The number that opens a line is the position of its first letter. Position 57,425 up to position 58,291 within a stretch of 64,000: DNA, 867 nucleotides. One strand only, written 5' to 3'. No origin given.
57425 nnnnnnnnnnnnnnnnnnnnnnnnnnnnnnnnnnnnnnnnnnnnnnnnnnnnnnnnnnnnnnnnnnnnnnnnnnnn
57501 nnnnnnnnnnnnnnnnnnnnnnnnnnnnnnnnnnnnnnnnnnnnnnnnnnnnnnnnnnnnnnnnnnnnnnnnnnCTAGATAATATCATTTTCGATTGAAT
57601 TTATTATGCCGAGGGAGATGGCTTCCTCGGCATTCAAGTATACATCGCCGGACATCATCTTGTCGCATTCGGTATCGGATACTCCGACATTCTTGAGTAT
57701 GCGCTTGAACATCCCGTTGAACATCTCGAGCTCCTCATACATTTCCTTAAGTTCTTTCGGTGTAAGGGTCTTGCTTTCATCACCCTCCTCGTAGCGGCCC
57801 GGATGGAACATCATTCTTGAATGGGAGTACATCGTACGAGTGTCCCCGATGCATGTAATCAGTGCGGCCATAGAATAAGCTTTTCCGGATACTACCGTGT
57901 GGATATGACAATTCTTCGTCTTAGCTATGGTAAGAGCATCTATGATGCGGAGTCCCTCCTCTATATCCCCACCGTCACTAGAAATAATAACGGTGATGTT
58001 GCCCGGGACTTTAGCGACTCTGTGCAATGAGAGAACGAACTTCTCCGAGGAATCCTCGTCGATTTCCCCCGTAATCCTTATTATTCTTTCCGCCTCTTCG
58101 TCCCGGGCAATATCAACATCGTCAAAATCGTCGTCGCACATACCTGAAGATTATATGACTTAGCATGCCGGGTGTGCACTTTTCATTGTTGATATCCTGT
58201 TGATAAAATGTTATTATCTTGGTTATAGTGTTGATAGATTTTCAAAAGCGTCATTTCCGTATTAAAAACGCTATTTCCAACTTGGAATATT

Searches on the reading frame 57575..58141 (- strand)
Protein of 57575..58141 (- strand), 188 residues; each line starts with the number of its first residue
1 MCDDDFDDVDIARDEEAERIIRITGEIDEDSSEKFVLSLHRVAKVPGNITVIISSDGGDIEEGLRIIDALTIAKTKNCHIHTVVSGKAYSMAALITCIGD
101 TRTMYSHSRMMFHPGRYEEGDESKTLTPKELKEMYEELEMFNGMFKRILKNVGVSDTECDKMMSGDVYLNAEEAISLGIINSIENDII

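Call 4: search_protein_families(library=pfam, proteins=[window:57575-58141:-], max_evalue=0.01)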
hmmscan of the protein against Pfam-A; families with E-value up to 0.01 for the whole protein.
window:57575-58141:- (188 aa): 1 family
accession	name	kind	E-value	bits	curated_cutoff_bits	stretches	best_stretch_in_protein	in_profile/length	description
PF00574.28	CLP_protease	-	5.5e-22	79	20.2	1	17-183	15-178/182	Clp protease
